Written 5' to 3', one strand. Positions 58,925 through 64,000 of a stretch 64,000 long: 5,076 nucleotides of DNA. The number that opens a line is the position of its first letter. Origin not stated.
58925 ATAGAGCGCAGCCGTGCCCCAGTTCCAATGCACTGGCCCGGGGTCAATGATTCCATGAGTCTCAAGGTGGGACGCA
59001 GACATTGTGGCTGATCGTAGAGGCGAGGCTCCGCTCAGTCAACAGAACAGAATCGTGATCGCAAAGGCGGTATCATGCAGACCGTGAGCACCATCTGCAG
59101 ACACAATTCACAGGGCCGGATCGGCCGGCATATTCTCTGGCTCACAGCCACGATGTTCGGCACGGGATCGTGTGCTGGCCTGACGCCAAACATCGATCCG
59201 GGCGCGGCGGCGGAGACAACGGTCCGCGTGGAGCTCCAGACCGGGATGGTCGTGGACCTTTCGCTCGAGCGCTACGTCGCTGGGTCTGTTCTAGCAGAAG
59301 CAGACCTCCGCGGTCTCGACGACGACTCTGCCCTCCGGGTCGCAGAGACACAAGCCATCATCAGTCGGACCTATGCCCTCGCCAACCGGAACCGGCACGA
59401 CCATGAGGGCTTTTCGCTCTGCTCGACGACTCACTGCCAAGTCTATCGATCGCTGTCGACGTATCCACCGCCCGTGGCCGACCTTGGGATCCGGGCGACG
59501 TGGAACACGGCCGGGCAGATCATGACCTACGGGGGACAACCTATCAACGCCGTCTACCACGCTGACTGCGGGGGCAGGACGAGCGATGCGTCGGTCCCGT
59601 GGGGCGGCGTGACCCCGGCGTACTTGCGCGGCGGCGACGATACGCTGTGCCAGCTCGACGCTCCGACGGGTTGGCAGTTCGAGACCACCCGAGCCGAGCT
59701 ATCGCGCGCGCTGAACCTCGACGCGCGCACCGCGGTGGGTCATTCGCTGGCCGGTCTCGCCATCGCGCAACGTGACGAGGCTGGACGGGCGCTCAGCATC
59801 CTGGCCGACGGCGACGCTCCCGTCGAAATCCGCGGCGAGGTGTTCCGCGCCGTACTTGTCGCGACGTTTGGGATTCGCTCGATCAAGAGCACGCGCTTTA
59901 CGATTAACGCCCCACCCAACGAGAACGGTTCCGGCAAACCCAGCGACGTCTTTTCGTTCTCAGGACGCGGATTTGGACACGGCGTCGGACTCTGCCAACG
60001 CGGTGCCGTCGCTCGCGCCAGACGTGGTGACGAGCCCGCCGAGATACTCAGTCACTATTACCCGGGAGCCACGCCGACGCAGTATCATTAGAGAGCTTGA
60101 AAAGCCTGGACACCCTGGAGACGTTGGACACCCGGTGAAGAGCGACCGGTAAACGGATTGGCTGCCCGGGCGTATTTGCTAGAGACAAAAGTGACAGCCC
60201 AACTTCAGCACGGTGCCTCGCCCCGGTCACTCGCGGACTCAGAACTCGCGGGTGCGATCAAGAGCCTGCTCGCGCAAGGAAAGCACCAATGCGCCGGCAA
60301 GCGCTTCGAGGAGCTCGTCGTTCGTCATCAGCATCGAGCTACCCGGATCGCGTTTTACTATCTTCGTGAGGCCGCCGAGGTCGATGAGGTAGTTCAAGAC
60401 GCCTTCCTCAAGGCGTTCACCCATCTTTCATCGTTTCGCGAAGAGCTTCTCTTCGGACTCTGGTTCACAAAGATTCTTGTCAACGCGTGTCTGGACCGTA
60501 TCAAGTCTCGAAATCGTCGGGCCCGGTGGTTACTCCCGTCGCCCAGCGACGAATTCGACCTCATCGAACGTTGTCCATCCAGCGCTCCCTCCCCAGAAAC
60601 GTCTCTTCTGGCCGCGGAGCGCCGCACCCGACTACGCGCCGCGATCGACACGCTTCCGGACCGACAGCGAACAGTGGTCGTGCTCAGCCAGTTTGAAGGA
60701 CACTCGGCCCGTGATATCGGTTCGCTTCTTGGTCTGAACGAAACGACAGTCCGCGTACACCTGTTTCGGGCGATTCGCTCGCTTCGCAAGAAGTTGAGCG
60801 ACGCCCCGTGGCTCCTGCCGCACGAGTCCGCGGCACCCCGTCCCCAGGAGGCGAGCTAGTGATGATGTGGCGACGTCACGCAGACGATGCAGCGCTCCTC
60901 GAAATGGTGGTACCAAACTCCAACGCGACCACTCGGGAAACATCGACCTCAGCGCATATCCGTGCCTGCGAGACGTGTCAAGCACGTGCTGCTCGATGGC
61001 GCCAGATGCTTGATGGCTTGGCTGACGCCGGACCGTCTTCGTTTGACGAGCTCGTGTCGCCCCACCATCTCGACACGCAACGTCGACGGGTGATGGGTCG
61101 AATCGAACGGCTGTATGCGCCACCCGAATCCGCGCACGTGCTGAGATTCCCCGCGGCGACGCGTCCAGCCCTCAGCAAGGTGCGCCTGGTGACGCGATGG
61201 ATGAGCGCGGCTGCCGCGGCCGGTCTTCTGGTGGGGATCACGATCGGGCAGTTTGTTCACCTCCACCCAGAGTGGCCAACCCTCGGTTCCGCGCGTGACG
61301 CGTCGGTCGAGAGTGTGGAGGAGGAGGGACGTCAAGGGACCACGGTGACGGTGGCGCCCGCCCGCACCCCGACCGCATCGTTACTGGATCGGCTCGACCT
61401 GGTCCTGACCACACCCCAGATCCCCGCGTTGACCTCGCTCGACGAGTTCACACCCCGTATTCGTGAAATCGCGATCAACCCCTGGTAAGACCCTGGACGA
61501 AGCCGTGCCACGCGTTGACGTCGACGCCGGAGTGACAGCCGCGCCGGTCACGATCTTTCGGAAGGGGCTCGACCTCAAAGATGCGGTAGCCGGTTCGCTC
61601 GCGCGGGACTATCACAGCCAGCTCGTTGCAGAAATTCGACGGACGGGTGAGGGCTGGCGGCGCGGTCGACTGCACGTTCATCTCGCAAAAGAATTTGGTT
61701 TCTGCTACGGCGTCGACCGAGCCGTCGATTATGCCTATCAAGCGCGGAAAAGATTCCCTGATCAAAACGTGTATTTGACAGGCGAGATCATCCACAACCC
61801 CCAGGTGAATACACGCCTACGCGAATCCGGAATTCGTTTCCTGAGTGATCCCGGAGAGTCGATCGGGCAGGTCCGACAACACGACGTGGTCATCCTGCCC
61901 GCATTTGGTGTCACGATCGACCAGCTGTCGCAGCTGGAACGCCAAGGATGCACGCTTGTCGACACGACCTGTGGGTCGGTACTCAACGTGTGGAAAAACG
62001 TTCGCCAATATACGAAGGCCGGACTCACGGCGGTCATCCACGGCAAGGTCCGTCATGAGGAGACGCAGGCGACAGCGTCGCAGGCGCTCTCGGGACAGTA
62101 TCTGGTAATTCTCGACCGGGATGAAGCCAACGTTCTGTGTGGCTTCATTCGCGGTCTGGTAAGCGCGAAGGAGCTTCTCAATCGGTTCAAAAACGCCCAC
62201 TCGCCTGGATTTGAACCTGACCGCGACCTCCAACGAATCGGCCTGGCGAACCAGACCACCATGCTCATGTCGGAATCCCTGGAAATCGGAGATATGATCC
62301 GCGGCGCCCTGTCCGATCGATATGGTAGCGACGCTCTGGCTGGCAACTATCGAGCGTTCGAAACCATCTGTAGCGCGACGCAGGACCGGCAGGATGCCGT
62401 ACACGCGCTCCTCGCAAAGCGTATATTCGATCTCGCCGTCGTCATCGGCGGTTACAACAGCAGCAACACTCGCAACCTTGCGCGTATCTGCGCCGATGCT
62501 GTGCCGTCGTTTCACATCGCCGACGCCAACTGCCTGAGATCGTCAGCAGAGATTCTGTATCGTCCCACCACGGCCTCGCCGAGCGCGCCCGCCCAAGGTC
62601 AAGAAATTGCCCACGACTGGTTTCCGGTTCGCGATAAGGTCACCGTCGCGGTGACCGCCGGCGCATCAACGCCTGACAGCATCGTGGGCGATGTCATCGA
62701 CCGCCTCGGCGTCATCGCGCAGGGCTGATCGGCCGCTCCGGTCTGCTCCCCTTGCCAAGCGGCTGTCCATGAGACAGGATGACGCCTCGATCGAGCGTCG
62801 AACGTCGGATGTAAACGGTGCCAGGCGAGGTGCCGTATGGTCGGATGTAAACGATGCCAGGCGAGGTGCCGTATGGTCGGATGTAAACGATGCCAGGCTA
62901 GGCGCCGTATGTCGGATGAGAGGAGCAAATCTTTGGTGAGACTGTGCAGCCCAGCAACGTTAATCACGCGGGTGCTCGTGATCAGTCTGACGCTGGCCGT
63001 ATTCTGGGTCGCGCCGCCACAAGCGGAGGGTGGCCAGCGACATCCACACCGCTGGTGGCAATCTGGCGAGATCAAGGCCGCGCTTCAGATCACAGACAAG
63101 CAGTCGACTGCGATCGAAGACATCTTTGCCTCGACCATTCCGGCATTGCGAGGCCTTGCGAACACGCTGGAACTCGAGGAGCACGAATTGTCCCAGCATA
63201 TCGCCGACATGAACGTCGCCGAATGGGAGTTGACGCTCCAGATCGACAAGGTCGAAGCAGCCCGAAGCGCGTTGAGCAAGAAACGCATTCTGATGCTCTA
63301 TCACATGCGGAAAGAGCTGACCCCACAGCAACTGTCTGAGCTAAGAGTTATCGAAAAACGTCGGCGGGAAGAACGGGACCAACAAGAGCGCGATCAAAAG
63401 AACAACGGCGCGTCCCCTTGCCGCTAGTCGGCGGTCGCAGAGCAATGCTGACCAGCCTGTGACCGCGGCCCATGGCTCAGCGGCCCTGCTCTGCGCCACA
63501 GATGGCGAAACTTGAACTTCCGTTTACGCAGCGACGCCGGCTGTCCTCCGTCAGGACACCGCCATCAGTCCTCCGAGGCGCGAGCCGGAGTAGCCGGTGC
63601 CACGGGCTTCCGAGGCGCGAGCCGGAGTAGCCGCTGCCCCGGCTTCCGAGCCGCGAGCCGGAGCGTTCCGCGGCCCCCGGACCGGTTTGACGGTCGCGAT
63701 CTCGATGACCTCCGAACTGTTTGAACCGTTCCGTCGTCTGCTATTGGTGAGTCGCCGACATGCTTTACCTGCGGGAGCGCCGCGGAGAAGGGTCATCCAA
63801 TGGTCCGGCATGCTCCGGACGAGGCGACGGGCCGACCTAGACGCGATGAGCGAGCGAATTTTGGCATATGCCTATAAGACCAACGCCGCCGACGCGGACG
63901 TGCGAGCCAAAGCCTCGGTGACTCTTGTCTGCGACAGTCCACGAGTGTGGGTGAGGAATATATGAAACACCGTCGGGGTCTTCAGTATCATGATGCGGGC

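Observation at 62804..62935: A 36-bp tandem repeat triplicates an ECF-type promoter in front of a Spy/CpxP-like envelope-stress gene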

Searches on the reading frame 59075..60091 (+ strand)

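Call 7: search_protein_families(library=pfam, proteins=[window:59075-60091:+], max_evalue=0.01)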
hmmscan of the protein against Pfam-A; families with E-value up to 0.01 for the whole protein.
window:59075-60091:+ (338 aa): 1 family
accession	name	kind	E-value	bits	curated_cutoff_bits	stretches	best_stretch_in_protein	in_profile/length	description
PF08486.15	SpoIID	-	1.3e-13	51.8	23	1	56-152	5-97/97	Stage II sporulation protein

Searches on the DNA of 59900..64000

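Call 50: search_rna_families(source=window, start=59900, end=64000, threshold=evalue, max_evalue=1)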
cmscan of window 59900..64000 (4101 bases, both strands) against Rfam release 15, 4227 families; matches with E-value up to 1: 1.
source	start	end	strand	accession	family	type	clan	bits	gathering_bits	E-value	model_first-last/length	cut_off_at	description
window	62632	62665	-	RF01388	isrD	Gene; sRNA;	-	21.7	37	0.5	1-51/51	no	isrD Hfq binding RNA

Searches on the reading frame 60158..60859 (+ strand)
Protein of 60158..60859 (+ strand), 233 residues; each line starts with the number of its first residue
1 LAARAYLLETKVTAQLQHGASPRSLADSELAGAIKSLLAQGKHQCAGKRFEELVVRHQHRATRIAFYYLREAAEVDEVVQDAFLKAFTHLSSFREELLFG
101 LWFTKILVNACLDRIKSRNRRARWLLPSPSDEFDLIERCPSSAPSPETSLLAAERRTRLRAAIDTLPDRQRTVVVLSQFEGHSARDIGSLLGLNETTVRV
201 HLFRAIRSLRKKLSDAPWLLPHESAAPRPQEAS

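Call 7: search_protein_families(library=pfam, proteins=[window:60158-60859:+], max_evalue=0.01)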
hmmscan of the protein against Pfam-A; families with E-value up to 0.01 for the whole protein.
window:60158-60859:+ (233 aa): 3 families
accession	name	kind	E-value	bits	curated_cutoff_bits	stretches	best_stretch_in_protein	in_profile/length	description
PF08281.18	Sigma70_r4_2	-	3.4e-16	59.1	25.7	1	158-209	3-54/54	Sigma-70, region 4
PF04542.20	Sigma70_r2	-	4.4e-13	49.3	24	1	53-121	1-71/71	Sigma-70 region 2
PF04545.22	Sigma70_r4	-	6.2e-12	45.3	24.1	1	162-211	1-50/50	Sigma-70, region 4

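Call 51: search_protein_families(library=ncbifam, proteins=[window:60191-60859:+], max_evalue=0.01)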
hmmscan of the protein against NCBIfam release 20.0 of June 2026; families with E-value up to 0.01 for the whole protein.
window:60191-60859:+ (222 aa): 96 families (the best 25 are shown)
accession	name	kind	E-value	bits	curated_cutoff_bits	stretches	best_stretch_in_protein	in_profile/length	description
NF008888.0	PRK11922.1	equivalog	4.5e-36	124.6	204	1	27-203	20-197/231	RNA polymerase sigma factor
TIGR02937.1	sigma70-ECF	superfamily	7.9e-32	110.2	42.9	1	39-202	3-165/165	sigma-70 family RNA polymerase sigma factor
TIGR02985.1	Sig70_bacteroi1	subfamily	4.9e-27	95.1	126.4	1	37-202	1-162/162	RNA polymerase sigma-70 factor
NF004113.0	PRK05602.1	equivalog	5e-27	94.9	208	1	37-205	45-204/211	RNA polymerase sigma factor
NF007225.0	PRK09643.1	equivalog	1.1e-26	93.8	190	1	35-203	25-183/204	RNA polymerase sigma factor SigM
NF007223.0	PRK09641.1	equivalog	1.1e-25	90.6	209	1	36-204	17-186/187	RNA polymerase sigma factor SigW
NF058625.1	sigma_PG0214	equivalog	1.6e-24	86.5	130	1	37-203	4-162/170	GFO_1088 family ECF-type sigma factor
NF009166.1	PRK12513.1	equivalog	6.1e-24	84.8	206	1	37-204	22-188/193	RNA polymerase sigma factor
TIGR02939.1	RpoE_Sigma70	equivalog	4.3e-23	82.3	236.15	1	36-202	19-186/190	RNA polymerase sigma factor RpoE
TIGR02954.1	Sig70_famx3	hypoth_equivalog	6.5e-22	78.1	188.5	1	33-203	12-168/170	RNA polymerase sigma-70 factor, TIGR02954 family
NF053879.1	RNAPolSigSigVBac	equivalog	5.3e-21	74.9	190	1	38-204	5-157/160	RNA polymerase sigma factor SigV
TIGR02983.1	SigE-fam_strep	subfamily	7.2e-21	74.8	141.55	1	36-203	5-159/162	SigE family RNA polymerase sigma factor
TIGR02948.1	SigW_bacill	equivalog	1e-20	74.6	243.1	1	37-204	18-186/187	RNA polymerase sigma factor SigW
NF007229.0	PRK09647.1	equivalog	3.6e-20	72.2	265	1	34-205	41-205/220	RNA polymerase sigma factor SigE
NF006930.0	PRK09415.1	subfamily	1e-19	71.1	198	1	40-204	19-177/179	RNA polymerase factor sigma C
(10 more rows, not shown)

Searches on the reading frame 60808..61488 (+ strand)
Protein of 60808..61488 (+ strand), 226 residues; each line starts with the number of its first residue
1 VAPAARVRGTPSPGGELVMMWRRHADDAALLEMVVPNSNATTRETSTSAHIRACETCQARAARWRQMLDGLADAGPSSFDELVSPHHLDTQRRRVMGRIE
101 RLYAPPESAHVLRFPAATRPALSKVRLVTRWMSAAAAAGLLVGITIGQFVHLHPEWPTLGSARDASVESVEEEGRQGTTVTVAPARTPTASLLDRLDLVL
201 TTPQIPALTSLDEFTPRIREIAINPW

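Call 7: search_protein_families(library=pfam, proteins=[window:60808-61488:+], max_evalue=0.01)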
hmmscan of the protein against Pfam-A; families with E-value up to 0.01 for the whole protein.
window:60808-61488:+ (226 aa): 0 families

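Call 51: search_protein_families(library=ncbifam, proteins=[window:60859-61488:+], max_evalue=0.01)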
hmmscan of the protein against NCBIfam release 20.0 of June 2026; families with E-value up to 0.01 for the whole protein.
window:60859-61488:+ (209 aa): 1 family
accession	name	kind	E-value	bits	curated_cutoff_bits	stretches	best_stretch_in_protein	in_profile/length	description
NF052375.1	antisigma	equivalog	1.4e-06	28.5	100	1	31-166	19-144/217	anti-sigma factor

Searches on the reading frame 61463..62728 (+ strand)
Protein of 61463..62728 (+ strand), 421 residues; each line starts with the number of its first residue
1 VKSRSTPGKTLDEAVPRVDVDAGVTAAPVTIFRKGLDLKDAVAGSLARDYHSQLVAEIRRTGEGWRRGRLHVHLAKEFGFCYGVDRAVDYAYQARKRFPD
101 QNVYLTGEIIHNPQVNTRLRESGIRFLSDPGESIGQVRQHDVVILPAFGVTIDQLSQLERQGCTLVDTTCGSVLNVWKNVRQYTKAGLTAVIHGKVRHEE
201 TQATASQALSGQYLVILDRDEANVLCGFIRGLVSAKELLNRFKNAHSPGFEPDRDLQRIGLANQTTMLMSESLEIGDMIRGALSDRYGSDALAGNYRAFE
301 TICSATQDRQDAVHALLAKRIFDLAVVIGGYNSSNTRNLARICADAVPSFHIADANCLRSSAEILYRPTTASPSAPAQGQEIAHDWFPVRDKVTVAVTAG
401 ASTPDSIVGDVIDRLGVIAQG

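Call 7: search_protein_families(library=pfam, proteins=[window:61463-62728:+], max_evalue=0.01)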
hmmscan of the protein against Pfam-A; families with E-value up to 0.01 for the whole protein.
window:61463-62728:+ (421 aa): 1 family
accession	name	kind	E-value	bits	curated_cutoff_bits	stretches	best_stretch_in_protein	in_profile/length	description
PF02401.23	LYTB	-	1.2e-70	238.3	24.5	1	72-415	1-266/267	LytB protein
